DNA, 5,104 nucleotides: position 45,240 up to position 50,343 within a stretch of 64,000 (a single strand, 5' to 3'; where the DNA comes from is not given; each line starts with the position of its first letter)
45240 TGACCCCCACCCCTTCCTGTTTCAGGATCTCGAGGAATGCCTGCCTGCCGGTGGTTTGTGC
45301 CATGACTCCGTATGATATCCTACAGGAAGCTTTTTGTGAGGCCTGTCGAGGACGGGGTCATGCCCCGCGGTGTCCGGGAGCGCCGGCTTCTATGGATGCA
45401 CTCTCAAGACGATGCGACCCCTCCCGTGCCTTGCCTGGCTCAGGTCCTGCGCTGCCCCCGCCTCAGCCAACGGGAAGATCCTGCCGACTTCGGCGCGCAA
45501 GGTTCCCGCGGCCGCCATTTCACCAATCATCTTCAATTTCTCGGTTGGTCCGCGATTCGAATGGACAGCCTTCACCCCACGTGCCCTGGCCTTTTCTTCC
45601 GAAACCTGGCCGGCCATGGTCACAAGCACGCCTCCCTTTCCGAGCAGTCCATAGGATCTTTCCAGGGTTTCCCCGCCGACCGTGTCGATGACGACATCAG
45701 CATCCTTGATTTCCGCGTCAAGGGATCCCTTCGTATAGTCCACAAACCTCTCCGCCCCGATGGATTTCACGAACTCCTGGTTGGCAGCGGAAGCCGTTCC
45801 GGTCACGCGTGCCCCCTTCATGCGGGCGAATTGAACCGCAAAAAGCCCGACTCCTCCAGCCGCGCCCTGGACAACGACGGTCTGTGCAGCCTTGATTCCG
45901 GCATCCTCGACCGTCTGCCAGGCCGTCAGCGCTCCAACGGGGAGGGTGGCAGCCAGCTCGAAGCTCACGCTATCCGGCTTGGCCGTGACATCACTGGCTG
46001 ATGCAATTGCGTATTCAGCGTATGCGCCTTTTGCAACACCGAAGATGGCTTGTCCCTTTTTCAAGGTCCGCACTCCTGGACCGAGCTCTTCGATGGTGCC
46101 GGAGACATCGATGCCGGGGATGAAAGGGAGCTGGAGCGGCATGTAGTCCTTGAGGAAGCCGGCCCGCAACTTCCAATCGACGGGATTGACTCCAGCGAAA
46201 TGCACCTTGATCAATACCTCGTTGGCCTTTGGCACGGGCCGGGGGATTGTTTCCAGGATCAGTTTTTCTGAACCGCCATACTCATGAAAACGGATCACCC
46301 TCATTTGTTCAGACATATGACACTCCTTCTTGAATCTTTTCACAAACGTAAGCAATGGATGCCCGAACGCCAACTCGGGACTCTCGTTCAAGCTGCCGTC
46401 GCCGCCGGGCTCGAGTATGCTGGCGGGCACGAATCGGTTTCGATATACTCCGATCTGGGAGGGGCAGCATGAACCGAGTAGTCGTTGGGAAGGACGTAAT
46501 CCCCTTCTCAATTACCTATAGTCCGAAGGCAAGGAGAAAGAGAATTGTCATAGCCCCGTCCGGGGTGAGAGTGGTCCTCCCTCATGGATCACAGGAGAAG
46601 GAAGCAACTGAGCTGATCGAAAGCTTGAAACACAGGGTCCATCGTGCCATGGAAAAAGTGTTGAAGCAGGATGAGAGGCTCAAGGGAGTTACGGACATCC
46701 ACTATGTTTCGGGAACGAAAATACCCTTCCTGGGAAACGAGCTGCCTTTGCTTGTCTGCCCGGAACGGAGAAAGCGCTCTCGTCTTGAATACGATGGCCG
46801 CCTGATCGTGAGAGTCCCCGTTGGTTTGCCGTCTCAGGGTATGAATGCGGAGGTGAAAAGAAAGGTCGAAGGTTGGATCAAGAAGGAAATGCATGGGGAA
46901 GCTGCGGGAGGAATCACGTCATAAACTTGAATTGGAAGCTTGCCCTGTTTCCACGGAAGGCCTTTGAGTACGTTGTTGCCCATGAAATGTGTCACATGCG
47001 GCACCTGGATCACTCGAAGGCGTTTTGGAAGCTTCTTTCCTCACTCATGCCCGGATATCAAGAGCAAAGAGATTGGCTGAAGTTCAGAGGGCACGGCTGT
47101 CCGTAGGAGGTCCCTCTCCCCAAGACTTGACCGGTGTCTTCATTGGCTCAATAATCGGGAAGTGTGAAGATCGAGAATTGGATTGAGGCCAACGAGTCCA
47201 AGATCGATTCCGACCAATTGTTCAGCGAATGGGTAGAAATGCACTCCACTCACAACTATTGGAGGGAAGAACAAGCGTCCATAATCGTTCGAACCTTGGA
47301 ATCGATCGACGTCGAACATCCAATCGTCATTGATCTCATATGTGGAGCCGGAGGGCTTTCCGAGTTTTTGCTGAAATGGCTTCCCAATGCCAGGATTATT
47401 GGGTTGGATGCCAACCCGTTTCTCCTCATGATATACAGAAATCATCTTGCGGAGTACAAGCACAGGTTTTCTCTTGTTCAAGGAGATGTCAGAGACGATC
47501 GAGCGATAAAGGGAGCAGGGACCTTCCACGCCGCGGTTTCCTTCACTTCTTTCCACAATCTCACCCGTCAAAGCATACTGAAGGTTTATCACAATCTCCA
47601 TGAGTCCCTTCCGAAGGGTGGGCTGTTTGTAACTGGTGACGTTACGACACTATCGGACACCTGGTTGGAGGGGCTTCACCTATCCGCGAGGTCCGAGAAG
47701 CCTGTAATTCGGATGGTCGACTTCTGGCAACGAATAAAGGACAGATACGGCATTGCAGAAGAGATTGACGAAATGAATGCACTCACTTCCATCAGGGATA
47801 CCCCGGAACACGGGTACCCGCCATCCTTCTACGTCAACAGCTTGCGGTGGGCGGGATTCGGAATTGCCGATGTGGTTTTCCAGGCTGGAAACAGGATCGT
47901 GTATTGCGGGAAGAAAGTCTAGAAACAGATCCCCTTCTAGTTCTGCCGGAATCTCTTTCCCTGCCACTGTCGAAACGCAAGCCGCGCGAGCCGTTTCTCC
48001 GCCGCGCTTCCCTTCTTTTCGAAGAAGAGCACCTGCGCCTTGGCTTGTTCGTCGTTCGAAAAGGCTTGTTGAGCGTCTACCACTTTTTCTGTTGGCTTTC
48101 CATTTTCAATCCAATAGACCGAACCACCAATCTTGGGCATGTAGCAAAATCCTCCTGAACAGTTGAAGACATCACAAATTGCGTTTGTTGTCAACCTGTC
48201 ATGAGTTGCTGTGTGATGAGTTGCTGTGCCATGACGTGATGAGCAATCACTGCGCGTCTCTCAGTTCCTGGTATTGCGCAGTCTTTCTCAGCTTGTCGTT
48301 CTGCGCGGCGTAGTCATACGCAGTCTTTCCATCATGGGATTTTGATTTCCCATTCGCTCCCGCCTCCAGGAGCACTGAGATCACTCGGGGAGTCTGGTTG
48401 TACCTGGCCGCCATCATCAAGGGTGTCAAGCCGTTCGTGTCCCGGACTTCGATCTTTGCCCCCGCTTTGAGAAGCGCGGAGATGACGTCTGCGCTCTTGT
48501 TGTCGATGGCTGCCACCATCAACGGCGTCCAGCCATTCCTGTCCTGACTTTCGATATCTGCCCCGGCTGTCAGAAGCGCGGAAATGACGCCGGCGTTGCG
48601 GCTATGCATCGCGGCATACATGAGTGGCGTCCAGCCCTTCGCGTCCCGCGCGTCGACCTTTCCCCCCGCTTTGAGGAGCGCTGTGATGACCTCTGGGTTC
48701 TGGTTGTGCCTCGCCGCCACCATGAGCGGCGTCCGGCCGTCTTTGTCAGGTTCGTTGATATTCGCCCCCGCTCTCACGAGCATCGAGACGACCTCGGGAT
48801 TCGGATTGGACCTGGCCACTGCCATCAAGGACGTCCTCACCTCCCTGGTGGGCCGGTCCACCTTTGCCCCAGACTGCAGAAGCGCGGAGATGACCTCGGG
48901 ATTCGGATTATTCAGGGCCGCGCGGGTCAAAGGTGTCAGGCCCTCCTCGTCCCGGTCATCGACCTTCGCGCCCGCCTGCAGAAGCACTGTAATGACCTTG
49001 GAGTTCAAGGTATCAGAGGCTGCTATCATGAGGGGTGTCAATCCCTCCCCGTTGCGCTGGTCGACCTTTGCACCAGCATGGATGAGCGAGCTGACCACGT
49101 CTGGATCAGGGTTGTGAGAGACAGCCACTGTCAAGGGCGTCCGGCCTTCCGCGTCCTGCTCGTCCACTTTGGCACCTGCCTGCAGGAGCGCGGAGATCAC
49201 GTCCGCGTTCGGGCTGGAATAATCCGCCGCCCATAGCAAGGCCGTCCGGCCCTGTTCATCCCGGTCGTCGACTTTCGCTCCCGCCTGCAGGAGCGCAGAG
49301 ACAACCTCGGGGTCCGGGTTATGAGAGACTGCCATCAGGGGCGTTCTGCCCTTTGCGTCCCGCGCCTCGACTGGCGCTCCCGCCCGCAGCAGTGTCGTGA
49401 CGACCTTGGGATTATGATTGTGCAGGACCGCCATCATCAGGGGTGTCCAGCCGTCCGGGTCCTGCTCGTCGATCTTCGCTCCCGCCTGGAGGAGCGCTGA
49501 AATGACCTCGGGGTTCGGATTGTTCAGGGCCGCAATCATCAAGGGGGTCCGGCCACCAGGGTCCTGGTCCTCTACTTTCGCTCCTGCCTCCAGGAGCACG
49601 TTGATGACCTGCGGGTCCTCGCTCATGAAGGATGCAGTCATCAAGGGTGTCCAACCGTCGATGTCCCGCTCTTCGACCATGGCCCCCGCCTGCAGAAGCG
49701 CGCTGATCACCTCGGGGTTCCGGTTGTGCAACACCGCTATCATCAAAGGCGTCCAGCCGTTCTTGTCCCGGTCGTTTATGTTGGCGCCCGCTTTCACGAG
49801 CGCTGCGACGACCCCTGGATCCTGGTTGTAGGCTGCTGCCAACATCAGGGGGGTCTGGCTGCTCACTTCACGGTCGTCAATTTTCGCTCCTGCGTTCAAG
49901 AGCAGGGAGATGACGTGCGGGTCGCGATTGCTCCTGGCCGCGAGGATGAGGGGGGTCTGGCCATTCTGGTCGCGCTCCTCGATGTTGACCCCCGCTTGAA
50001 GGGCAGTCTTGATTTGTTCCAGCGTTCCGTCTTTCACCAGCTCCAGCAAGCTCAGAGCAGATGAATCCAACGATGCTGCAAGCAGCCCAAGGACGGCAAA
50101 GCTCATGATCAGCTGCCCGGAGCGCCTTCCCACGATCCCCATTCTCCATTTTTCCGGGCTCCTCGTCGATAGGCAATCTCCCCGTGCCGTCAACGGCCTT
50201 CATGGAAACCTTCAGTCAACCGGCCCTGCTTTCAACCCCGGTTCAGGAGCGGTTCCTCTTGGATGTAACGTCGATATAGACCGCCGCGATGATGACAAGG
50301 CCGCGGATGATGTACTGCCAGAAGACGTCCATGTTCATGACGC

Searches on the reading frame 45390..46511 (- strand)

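Call 63: search_protein_families(library=pfam, proteins=[window:45390-46511:-], max_evalue=0.00001)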
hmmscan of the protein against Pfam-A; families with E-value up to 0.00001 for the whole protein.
window:45390-46511:- (373 aa): 3 families
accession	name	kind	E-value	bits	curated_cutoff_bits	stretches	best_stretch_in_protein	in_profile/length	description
PF13602.12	ADH_zinc_N_2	-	4.9e-18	66.8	27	1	251-369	1-134/134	Zinc-binding dehydrogenase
PF00107.32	ADH_zinc_N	-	1.8e-17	63.9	31.8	1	220-305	1-93/129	Zinc-binding dehydrogenase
PF08240.17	ADH_N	-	6.1e-17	62.2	23.5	1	96-180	2-104/104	Alcohol dehydrogenase GroES-like domain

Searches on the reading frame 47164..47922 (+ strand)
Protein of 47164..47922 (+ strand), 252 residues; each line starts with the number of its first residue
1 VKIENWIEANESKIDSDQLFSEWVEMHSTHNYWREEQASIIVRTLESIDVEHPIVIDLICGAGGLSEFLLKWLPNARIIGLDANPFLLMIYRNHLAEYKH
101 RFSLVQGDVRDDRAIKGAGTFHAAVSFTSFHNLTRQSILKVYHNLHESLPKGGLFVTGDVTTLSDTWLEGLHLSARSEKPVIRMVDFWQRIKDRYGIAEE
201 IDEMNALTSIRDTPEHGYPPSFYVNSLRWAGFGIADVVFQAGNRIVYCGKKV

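Call 63: search_protein_families(library=pfam, proteins=[window:47164-47922:+], max_evalue=0.00001)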
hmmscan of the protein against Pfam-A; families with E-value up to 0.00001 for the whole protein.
window:47164-47922:+ (252 aa): 3 families
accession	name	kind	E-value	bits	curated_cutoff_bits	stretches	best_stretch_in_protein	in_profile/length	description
PF13649.12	Methyltransf_25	-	2.5e-12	47.7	27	1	55-153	1-97/97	Methyltransferase domain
PF08242.18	Methyltransf_12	-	4.6e-09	37.3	30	1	57-155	2-98/98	Methyltransferase domain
PF13847.12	Methyltransf_31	-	2.6e-06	27.6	27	1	55-165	7-117/145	Methyltransferase domain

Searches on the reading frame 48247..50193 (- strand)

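Call 6: search_protein_families(library=pfam, proteins=[window:48247-50193:-], max_evalue=0.01)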
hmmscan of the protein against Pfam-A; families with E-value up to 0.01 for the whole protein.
window:48247-50193:- (648 aa): 11 families
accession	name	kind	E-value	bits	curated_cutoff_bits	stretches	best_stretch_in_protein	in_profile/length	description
PF12796.13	Ank_2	-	4.5e-136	444.2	27.3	10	456-551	1-90/90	Ankyrin repeats (3 copies)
PF00023.36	Ank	-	1.7e-110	354.9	21.1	14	247-279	1-32/33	Ankyrin repeat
PF13637.12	Ank_4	-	1.1e-85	280.1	22.7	8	119-167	3-50/50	Ankyrin repeats (many copies)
PF13606.12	Ank_3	-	1.6e-79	251.5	22.3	4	520-548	2-29/30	Ankyrin repeat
PF13857.12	Ank_5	-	1.3e-62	207.5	27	9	472-527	1-56/56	Ankyrin repeats (many copies)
PF23745.1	ANK_LRRK2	-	9.6e-14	51.8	27.5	0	424-508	36-114/130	LRRK2 ANK repeat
PF24521.3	Ank_KRIT1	-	5.2e-12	46.1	80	0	49-149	22-121/149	KRIT1 ankyrin-repeats domain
PF13646.12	HEAT_2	-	1.1e-08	35.7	27.7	0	422-506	4-83/88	HEAT repeats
PF00816.26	Histone_HNS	-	2.1e-06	27.8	25.6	0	227-243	19-35/38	H-NS histone C-terminal domain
PF22686.1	Alg17C_C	-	0.00022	21.3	27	0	281-296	3-18/39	Exo-oligoalginate lyase-like, C-terminal domain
PF00941.27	FAD_binding_5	-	0.01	16.1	27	0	562-599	112-148/170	FAD binding domain in molybdopterin dehydrogenase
